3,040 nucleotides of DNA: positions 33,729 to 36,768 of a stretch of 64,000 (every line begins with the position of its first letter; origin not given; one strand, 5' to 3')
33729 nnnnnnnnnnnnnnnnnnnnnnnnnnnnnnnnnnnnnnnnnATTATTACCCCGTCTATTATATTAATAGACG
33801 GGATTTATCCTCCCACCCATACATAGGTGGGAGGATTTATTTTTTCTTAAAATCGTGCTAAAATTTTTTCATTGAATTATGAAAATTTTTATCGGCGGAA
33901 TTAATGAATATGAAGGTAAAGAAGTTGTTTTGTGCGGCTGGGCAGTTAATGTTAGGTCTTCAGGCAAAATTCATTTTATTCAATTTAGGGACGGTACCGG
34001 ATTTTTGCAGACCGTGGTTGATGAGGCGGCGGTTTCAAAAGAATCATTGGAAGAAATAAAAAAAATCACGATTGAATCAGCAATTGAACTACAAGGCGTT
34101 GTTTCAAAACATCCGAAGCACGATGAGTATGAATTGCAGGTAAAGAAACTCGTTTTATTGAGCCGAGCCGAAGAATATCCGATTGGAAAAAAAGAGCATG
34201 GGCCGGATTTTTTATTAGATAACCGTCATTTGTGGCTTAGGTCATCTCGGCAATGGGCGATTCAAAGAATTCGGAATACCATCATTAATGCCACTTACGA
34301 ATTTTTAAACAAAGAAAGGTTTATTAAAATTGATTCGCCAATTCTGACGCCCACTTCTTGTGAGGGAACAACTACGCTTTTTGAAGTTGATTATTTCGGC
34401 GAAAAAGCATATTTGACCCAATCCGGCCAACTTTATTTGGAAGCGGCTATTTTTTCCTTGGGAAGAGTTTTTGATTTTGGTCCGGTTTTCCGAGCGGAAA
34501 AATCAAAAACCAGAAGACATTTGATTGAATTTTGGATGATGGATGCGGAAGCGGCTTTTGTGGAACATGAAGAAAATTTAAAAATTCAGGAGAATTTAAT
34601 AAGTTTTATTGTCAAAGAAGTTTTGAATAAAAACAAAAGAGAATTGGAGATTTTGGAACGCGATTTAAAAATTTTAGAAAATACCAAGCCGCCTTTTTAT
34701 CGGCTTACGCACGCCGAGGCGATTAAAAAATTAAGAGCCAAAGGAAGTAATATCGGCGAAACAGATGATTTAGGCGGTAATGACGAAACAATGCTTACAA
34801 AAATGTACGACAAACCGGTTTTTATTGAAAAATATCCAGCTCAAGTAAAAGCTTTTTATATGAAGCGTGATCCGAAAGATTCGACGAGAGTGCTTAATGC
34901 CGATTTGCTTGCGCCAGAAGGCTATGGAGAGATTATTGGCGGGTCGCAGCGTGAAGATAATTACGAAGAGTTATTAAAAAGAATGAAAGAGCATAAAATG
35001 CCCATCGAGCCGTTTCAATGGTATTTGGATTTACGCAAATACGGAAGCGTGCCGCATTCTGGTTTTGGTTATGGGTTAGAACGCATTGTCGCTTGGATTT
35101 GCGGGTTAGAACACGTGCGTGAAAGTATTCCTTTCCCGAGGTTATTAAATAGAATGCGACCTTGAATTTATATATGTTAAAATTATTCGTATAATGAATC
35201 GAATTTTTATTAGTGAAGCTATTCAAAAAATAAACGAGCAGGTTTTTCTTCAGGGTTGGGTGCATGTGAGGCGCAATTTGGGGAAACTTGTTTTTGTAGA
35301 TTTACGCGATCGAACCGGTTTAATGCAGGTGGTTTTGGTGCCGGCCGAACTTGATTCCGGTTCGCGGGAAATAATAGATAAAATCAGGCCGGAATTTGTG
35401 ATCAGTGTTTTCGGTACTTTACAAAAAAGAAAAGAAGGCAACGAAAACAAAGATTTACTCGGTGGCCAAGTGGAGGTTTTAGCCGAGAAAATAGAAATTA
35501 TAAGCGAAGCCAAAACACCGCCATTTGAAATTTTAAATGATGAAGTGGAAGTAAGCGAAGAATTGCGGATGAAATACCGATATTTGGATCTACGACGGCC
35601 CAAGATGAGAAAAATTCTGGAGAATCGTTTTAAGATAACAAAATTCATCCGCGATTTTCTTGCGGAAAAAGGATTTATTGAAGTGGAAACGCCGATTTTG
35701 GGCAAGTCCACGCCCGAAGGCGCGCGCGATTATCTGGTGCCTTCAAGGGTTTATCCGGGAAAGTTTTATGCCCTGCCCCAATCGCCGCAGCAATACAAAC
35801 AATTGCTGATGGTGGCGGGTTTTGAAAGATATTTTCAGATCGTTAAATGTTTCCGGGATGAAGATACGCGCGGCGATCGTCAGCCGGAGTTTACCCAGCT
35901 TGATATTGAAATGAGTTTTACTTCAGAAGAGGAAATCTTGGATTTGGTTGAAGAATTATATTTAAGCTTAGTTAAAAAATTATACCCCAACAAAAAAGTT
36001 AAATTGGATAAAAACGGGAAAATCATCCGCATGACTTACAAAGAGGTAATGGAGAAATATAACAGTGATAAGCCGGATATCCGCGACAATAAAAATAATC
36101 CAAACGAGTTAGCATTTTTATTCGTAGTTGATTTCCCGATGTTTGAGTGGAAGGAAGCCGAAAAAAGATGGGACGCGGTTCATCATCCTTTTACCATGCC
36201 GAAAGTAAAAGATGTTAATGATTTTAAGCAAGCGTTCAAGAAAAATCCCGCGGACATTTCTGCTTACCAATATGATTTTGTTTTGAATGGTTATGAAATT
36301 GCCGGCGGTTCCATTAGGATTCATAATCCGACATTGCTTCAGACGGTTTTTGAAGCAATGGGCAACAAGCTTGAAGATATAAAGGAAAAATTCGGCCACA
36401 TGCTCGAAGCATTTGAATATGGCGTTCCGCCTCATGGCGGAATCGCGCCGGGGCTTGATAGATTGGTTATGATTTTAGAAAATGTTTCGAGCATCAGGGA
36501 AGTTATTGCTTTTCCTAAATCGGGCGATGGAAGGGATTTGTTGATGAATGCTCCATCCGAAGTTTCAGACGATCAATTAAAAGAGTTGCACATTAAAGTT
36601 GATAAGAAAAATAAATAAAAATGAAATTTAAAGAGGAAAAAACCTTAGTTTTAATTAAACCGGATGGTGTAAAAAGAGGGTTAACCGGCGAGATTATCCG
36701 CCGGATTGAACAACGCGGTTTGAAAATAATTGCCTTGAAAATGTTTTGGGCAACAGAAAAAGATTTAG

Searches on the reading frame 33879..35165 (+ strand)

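Call 62: search_protein_families(library=pfam, proteins=[window:33879-35165:+], max_evalue=0.00001)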
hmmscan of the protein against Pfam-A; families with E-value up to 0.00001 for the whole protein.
window:33879-35165:+ (428 aa): 2 families
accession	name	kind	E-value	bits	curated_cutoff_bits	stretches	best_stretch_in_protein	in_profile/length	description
PF00152.25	tRNA-synt_2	-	1.1e-74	251.7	25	1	110-421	3-306/308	tRNA synthetases class II (D, K and N)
PF01336.31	tRNA_anti-codon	-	6.9e-14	52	27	1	16-94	1-75/75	OB-fold nucleic acid binding domain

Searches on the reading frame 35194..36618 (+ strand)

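Call 62: search_protein_families(library=pfam, proteins=[window:35194-36618:+], max_evalue=0.00001)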
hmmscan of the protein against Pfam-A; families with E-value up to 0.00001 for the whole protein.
window:35194-36618:+ (474 aa): 2 families
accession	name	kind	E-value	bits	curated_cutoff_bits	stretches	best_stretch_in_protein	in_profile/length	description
PF00152.25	tRNA-synt_2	-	2.4e-118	395.1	25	1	121-443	1-307/308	tRNA synthetases class II (D, K and N)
PF01336.31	tRNA_anti-codon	-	1.1e-16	61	27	1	18-103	2-75/75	OB-fold nucleic acid binding domain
